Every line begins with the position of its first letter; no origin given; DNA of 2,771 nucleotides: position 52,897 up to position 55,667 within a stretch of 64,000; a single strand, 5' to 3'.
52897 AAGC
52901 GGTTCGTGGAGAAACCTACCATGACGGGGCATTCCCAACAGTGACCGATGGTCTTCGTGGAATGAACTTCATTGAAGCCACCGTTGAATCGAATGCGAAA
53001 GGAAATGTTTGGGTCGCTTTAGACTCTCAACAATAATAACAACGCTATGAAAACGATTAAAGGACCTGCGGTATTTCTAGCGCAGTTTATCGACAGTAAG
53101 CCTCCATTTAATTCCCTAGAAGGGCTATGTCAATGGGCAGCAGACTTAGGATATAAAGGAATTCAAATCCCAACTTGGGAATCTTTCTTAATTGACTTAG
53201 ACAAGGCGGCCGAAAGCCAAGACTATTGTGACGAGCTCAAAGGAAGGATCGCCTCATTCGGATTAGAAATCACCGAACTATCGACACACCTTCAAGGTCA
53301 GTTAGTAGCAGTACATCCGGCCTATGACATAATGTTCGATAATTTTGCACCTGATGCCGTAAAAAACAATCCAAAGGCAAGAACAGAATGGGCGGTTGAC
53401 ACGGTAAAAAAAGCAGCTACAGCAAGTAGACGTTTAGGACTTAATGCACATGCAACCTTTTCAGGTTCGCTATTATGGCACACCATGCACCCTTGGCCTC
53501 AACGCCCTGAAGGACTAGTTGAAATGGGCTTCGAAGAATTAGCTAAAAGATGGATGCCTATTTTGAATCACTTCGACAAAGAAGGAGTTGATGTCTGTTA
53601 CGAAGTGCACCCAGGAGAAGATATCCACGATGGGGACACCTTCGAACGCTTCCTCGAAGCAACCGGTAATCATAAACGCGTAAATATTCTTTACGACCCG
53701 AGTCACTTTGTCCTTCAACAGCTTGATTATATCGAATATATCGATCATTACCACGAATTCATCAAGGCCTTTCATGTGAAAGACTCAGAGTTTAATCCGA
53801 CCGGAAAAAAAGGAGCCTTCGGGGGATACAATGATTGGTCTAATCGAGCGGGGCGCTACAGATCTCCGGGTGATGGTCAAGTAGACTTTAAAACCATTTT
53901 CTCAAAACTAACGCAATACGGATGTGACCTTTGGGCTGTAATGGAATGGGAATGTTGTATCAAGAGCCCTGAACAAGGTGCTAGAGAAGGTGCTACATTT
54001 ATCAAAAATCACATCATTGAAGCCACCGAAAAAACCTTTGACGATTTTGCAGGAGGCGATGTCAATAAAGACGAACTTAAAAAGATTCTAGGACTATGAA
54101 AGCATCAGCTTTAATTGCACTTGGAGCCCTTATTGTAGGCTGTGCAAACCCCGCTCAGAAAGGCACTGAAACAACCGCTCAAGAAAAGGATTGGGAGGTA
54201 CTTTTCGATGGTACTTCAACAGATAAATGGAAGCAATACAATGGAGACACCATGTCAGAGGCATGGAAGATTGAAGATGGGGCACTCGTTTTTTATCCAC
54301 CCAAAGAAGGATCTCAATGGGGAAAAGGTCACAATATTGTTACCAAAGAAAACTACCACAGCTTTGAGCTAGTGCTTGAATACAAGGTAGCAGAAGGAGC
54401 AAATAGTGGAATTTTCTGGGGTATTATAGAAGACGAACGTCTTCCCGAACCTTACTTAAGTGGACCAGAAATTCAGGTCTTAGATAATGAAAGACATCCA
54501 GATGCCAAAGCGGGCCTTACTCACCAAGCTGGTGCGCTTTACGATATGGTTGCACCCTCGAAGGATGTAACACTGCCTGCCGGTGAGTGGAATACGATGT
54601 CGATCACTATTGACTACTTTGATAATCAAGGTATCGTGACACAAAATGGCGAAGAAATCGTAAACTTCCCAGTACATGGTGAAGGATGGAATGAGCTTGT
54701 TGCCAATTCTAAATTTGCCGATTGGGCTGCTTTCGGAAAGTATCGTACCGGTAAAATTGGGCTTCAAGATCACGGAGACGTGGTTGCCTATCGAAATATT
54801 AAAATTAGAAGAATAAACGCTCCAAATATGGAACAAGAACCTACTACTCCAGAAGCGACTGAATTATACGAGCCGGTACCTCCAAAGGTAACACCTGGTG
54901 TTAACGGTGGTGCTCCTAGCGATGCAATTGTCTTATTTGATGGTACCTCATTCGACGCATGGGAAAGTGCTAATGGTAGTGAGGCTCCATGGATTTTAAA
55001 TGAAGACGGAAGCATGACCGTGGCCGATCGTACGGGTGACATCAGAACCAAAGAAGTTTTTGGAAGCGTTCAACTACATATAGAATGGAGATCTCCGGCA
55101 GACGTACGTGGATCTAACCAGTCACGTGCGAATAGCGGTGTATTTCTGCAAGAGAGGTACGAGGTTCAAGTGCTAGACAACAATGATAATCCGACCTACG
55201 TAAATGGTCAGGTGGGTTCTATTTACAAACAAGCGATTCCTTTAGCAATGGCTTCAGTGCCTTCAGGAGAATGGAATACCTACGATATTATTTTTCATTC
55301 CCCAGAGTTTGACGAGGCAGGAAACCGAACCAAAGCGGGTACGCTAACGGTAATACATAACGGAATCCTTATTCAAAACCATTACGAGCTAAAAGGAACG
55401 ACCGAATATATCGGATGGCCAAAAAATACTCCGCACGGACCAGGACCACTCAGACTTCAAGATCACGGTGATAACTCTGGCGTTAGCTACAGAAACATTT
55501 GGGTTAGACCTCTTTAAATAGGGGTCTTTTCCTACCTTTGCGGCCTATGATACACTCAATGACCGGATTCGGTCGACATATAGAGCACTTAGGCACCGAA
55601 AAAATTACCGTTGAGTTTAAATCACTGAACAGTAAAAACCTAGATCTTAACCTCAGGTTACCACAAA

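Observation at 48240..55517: Divergent two-compartment oxidoreductase cluster resembling an oxidative (3-keto) glycoside-cleavage pathway of unknown substrate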

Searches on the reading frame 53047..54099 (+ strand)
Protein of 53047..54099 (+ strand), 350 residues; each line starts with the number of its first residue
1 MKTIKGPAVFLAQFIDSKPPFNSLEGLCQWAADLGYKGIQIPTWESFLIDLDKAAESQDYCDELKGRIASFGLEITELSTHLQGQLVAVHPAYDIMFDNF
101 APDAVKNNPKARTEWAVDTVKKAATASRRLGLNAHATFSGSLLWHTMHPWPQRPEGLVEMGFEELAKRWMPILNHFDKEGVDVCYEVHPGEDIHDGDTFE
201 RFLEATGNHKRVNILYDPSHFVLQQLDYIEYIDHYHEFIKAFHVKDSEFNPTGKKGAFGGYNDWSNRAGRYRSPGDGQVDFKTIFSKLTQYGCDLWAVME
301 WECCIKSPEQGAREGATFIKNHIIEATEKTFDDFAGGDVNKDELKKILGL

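Call 3: search_protein_families(library=pfam, proteins=[window:53047-54099:+], max_evalue=0.001)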
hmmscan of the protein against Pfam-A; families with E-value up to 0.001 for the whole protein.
window:53047-54099:+ (350 aa): 1 family
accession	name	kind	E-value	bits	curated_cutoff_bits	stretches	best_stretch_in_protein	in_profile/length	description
PF01261.30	AP_endonuc_2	-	6.4e-40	137.9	31.1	1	29-321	2-248/249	Xylose isomerase-like TIM barrel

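Call 4: search_protein_families(library=ncbifam, proteins=[window:53047-54099:+], max_evalue=0.001)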
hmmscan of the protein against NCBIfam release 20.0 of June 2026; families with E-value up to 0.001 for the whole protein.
window:53047-54099:+ (350 aa): 1 family
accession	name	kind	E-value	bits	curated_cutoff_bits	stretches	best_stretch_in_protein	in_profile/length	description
TIGR04379.1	myo_inos_iolE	equivalog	2e-18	67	290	1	138-303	105-268/290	myo-inosose-2 dehydratase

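Call 10: search_solved_structures(query=window:53047-54099:+, max_evalue=0.01)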
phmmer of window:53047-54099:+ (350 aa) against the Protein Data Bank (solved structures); distinct sequences matched with E-value up to 0.01: 3.
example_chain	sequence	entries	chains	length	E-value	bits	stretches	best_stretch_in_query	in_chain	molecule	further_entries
8ro4_A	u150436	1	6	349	5.6e-163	545.5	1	1-350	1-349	2-hydroxy-3-keto-glucal hydratase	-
2zds_A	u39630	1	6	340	3e-44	154.8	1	24-332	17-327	Putative DNA-binding protein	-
3cny_A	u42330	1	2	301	2.2e-11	46.7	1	173-325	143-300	Inositol catabolism protein IolE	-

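Call 13: search_solved_structures(query=window:53047-54099:+, max_evalue=1e-20, show_alignments=2)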
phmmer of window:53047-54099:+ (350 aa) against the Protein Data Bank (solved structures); distinct sequences matched with E-value up to 1e-20: 2.
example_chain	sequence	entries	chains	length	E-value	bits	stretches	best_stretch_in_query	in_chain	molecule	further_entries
8ro4_A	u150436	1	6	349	5.6e-163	545.5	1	1-350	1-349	2-hydroxy-3-keto-glucal hydratase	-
2zds_A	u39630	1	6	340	3e-44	154.8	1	24-332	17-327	Putative DNA-binding protein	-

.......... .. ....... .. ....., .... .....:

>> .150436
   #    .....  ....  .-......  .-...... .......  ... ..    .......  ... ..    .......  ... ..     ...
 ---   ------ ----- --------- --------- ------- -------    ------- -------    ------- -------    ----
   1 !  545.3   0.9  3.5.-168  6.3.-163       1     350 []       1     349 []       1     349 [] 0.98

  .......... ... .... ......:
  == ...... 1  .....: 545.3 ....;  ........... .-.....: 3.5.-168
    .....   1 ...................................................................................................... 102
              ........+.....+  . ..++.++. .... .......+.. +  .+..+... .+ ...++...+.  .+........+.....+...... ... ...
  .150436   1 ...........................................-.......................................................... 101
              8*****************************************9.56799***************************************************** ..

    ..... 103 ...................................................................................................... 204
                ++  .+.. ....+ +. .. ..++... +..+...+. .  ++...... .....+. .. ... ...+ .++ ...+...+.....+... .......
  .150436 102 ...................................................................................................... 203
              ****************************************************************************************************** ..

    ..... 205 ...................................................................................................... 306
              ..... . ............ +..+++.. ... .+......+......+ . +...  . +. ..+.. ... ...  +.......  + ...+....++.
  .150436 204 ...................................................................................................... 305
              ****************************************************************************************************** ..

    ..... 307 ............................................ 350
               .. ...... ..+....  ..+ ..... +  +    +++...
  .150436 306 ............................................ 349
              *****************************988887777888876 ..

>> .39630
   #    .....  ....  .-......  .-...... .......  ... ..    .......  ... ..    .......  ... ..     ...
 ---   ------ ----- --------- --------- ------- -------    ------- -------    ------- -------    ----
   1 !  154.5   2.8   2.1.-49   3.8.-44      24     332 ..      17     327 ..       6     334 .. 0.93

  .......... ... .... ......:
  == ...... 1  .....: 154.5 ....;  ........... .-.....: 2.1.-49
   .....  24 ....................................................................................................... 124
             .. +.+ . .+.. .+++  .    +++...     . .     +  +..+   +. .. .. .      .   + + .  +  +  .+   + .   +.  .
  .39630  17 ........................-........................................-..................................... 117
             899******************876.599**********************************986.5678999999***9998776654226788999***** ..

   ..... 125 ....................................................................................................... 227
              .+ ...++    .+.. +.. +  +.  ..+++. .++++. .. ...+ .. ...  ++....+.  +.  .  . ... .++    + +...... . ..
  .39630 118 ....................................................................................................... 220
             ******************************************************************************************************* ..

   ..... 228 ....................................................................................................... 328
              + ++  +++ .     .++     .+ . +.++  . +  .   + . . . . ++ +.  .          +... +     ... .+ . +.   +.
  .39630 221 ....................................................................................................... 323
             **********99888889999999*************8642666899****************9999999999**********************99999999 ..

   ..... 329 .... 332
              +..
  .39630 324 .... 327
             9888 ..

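Call 38: search_dna_similar(query=window:53047-54096:+, collection=plasmids, mode=protein, max_rows=15)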
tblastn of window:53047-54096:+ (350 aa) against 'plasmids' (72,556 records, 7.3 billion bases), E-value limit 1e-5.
Records with a match: 368; places in all: 382; records where one place covers at least 80% of the query: 337.
Best place of each record, by identity: 60-80% 260; <60% 108.
By first word of the organism name: Phaeobacter 58; Pantoea 54; Pseudosulfitobacter 46; Paracoccus 31; Sulfitobacter 15; Rhizobium 12; Azospirillum 10; Sphingobium 9; Deinococcus 8; Lactiplantibacillus 7; and 62 more.
By predicted mobility (MOB-suite, as given by PLSDB): non-mobilizable 324; conjugative 23; mobilizable 21.
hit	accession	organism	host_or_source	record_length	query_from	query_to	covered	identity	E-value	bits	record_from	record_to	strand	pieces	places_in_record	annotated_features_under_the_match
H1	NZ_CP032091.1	Pseudoalteromonas donghaensis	cell culture,seawater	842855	1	350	100%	68.9%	4e-165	517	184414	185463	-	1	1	sugar phosphate isomerase/epimerase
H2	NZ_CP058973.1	Pseudoalteromonas sp. JSTW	cell culture,marine sediment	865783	1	350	100%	68.9%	4e-165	517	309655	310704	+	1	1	sugar phosphate isomerase/epimerase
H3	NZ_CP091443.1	Pseudoalteromonas sp. CF6-2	sediment,South Sea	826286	1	350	100%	68.3%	2e-164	515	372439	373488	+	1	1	sugar phosphate isomerase/epimerase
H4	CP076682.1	Pseudoalteromonas shioyasakiensis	isolated microorganism,Ocean water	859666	1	350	100%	68.3%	4e-164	514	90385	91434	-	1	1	sugar phosphate isomerase/epimerase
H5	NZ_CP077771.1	Pseudoalteromonas shioyasakiensis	Haliotis discus hannai,plate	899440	1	350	100%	67.7%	1e-163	513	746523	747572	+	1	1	sugar phosphate isomerase/epimerase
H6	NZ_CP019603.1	Croceicoccus marinus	-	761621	1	350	100%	66.6%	4e-162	509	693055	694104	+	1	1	sugar phosphate isomerase/epimerase | gluconate 2-dehydrogenase subunit 3 family protein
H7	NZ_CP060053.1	Croceicoccus marinus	prokaryote,marine sediment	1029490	1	350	100%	66.6%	4e-162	509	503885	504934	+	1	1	none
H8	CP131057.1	Hyphomicrobiales bacterium UR115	tomato,bacteria,rhizosphere soil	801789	1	350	100%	66.6%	2e-161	507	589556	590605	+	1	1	none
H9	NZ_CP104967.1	Phyllobacterium sp. A18/5-2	Vicia costata,cell culture,root nodule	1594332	1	350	100%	66.0%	2e-157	495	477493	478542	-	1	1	none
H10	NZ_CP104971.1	Phyllobacterium zundukense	Vicia costata,cell culture,root nodule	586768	1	350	100%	65.7%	7e-157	493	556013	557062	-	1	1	sugar phosphate isomerase/epimerase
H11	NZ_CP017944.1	Phyllobacterium zundukense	Oxytropis triphylla,cell culture,root ...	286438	1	350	100%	65.4%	3e-156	492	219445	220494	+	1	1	sugar phosphate isomerase/epimerase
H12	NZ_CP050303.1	Phyllobacterium sp. 628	Oxytropis pumilio,cell culture,root ...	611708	1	350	100%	65.4%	2e-155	489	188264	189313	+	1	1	sugar phosphate isomerase/epimerase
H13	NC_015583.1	Novosphingobium sp. PP1Y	-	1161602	1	350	100%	65.1%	2e-157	495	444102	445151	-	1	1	none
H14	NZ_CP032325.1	Azospirillum argentinense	soil sample,Agricultural field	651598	1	350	100%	65.1%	4e-155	488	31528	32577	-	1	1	sugar phosphate isomerase/epimerase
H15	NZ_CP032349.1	Azospirillum brasilense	soil sample,Agricultural field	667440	1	350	100%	65.1%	5e-155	488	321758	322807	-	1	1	sugar phosphate isomerase/epimerase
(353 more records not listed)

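Call 39: get_annotated_region(hit=H6, flank=9000)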
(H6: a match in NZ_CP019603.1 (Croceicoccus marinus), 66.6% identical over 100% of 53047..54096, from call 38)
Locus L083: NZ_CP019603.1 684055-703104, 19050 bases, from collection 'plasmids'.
description: Croceicoccus marinus strain E4A9 plasmid pCME4A9I, complete sequence
organism: Croceicoccus marinus (NCBI taxid 450378)
taxonomy: Bacteria; Pseudomonadota; Alphaproteobacteria; Sphingomonadales; Erythrobacteraceae; Croceicoccus; Croceicoccus marinus
host: -; source: -; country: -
typing (MOB-suite, as given by PLSDB): non-mobilizable; replicon rep_cluster_545
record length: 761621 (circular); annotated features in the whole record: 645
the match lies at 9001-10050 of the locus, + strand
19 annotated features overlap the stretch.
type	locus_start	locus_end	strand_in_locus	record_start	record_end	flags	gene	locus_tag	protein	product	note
CDS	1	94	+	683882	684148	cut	-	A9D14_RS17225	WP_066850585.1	hypothetical protein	-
CDS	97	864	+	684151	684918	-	-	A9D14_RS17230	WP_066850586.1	TIM barrel protein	-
CDS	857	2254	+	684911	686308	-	-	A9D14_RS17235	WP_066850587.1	glycoside-pentoside-hexuronide (GPH):cation symporter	GO:0008643 - carbohydrate transport [Evidence IEA]; GO:0006812 - monoatomic cation transport [Evidence IEA]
CDS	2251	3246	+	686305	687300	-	-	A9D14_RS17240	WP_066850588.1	ThuA domain-containing protein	-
CDS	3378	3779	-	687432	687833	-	-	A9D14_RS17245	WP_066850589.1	DoxX family protein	-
CDS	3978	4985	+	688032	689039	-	-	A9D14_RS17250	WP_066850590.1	TIM barrel protein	-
CDS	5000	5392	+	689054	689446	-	-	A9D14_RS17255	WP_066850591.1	DUF6379 domain-containing protein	-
CDS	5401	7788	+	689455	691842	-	-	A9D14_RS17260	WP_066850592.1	glycoside hydrolase family 3 C-terminal domain-containing protein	GO:0005975 - carbohydrate metabolic process [Evidence IEA]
CDS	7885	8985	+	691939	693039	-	-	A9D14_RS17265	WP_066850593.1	Gfo/Idh/MocA family oxidoreductase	-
CDS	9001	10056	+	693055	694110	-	-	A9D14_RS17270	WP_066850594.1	sugar phosphate isomerase/epimerase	-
CDS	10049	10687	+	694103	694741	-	-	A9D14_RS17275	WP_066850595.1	gluconate 2-dehydrogenase subunit 3 family protein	-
CDS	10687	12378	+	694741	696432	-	-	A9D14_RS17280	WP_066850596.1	GMC family oxidoreductase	-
CDS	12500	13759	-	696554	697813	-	-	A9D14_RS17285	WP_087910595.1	MFS transporter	-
CDS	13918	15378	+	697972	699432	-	-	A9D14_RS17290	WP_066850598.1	MFS transporter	GO:0055085 - transmembrane transport [Evidence IEA]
CDS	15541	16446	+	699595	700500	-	-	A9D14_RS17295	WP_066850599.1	VOC family protein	-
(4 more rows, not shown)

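Call 40: get_annotated_region(hit=H1, flank=9000)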
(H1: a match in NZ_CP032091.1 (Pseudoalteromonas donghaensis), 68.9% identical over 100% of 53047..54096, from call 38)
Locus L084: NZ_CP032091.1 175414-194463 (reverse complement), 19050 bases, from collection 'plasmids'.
description: Pseudoalteromonas donghaensis strain HJ51 plasmid unnamed1, complete sequence
organism: Pseudoalteromonas donghaensis (NCBI taxid 621376)
taxonomy: Bacteria; Pseudomonadota; Gammaproteobacteria; Alteromonadales; Pseudoalteromonadaceae; Pseudoalteromonas; Pseudoalteromonas donghaensis
host: -; source: cell culture,seawater; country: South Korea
typing (MOB-suite, as given by PLSDB): non-mobilizable
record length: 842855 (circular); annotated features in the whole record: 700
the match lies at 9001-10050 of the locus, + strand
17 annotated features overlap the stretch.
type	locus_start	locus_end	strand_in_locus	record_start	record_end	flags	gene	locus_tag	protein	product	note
CDS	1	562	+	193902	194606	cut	minC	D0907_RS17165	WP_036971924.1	septum site-determining protein MinC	GO:0000918 - division septum site selection [Evidence IEA]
CDS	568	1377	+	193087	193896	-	minD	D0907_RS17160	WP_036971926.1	septum site-determining protein MinD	GO:0000918 - division septum site selection [Evidence IEA]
CDS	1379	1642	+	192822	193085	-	minE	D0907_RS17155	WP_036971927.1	cell division topological specificity factor MinE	GO:0032955 - regulation of division septum assembly [Evidence IEA]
CDS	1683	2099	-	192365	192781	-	-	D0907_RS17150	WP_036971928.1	GNAT family N-acetyltransferase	-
CDS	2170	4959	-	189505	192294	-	-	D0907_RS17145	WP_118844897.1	TonB-dependent receptor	GO:0006810 - transport [Evidence IEA]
CDS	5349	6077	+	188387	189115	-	-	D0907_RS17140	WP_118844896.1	copper homeostasis protein CutC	GO:0055070 - copper ion homeostasis [Evidence IEA]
CDS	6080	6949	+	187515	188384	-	-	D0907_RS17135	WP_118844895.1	BadF/BadG/BcrA/BcrD ATPase family protein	-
CDS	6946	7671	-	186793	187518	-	-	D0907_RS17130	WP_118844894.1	AraC family transcriptional regulator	-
CDS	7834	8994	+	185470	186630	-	-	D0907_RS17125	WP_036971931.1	Gfo/Idh/MocA family oxidoreductase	-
CDS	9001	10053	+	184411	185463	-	-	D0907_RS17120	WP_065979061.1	sugar phosphate isomerase/epimerase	-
CDS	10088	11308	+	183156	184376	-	-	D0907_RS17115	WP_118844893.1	MFS transporter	GO:0055085 - transmembrane transport [Evidence IEA]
CDS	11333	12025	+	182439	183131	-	-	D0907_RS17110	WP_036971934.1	DUF1080 domain-containing protein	-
CDS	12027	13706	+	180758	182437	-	-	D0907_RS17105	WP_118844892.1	GMC family oxidoreductase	-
CDS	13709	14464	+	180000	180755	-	-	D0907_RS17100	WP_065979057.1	gluconate 2-dehydrogenase subunit 3 family protein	-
CDS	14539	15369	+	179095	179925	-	-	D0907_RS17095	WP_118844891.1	sugar phosphate isomerase/epimerase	-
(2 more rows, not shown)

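Call 41: get_annotated_region(hit=H10, flank=9000)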
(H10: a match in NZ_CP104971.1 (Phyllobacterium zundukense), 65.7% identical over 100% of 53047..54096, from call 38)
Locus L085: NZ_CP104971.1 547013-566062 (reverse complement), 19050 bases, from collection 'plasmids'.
description: Phyllobacterium zundukense strain A18/3m plasmid p_unnamed2, complete sequence
organism: Phyllobacterium zundukense (NCBI taxid 1867719)
taxonomy: Bacteria; Pseudomonadota; Alphaproteobacteria; Hyphomicrobiales; Phyllobacteriaceae; Phyllobacterium; Phyllobacterium zundukense
host: -; source: Vicia costata,cell culture,root nodule; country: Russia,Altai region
typing (MOB-suite, as given by PLSDB): non-mobilizable
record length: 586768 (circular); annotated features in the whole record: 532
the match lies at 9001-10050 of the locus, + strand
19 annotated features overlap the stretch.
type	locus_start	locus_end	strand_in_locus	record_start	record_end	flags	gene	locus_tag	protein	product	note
CDS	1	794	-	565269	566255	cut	-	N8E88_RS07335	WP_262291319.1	ABC transporter permease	-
CDS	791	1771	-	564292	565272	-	-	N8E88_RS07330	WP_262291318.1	ABC transporter permease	GO:0008643 - carbohydrate transport [Evidence IEA]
CDS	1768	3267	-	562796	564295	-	-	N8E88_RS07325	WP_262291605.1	sugar ABC transporter ATP-binding protein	-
CDS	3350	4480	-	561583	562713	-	-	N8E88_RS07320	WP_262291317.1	sugar ABC transporter substrate-binding protein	-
CDS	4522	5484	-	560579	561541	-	-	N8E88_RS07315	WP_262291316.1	SMP-30/gluconolactonase/LRE family protein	-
CDS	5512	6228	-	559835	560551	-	-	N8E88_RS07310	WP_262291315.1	GntR family transcriptional regulator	-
CDS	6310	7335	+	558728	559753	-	-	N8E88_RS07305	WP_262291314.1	Ldh family oxidoreductase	-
CDS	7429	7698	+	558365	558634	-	-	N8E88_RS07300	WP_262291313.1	hypothetical protein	-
CDS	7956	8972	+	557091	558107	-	-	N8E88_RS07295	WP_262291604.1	LacI family DNA-binding transcriptional regulator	-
CDS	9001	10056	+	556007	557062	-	-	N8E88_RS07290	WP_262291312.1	sugar phosphate isomerase/epimerase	-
CDS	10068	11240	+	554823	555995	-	-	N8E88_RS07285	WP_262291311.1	Gfo/Idh/MocA family oxidoreductase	-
CDS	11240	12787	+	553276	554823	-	-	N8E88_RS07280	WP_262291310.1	sugar ABC transporter ATP-binding protein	-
CDS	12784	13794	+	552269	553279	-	-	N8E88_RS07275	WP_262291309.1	ABC transporter permease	GO:0008643 - carbohydrate transport [Evidence IEA]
CDS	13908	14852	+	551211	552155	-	-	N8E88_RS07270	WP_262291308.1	substrate-binding domain-containing protein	-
CDS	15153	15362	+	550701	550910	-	hemP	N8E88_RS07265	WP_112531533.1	hemin uptake protein HemP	-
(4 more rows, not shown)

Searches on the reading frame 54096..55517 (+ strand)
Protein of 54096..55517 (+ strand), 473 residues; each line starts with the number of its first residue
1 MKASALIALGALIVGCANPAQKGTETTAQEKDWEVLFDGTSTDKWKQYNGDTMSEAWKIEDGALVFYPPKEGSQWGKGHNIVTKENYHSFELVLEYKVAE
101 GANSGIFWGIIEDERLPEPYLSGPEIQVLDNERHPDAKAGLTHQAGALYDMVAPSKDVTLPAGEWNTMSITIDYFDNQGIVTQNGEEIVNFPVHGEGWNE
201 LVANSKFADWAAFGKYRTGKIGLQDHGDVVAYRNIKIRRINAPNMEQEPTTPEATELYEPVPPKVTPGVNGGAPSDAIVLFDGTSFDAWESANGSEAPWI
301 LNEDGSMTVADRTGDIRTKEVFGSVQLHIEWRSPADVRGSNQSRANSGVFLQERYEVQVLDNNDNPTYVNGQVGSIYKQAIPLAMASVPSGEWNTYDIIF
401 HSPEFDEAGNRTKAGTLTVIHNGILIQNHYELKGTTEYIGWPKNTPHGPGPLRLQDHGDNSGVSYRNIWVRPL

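Call 3: search_protein_families(library=pfam, proteins=[window:54096-55517:+], max_evalue=0.001)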
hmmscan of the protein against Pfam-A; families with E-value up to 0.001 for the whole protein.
window:54096-55517:+ (473 aa): 1 family
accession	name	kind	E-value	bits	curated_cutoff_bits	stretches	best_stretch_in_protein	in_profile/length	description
PF06439.18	3keto-disac_hyd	-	2.3e-85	285.8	26.8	2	32-238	1-187/187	3-keto-disaccharide hydrolase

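Call 4: search_protein_families(library=ncbifam, proteins=[window:54096-55517:+], max_evalue=0.001)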
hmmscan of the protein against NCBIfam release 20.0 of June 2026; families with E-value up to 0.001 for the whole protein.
window:54096-55517:+ (473 aa): 0 families

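Call 11: search_solved_structures(query=window:54096-55517:+, max_evalue=0.01)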
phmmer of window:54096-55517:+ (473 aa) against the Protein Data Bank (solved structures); distinct sequences matched with E-value up to 0.01: 13.
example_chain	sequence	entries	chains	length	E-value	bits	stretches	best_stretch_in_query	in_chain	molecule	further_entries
4qhz_A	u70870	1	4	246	3.8e-78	266.3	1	251-473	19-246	putative glycosyl hydrolase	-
4jqt_A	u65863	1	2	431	5.3e-40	140.4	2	30-240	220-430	putative glycosyl hydrolase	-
4hxc_A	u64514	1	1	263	2.3e-35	125.1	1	33-239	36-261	putative glycosyl hydrolase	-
3hbk_A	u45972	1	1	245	1e-33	119.7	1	26-240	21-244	putative glycosyl hydrolase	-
8v31_A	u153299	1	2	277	2.1e-33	118.7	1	29-240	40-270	Glycosyl hydrolase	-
8rr2_A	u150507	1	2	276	3.2e-33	118.1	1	33-246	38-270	3-keto-disaccharide hydrolase domain-containing protein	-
3nmb_A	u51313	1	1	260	3.1e-32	114.8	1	28-239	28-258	putative sugar hydrolase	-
9fbe_B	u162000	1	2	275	3.2e-32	114.8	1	33-246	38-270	Probable secreted glycosyl hydrolase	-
3osd_A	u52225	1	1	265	4e-32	114.5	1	33-239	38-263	putative glycosyl hydrolase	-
8tda_A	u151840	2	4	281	4.9e-32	114.2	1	33-239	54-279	Probable secreted glycosyl hydrolase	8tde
3h3l_A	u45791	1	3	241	4.2e-28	101.2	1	32-239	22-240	PUTATIVE SUGAR HYDROLASE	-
3u1x_A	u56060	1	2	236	2.5e-25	92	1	27-239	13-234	putative glycosyl hydrolase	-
3imm_A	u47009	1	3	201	1.1e-08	37.2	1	77-239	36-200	Putative secreted glycosylhydrolase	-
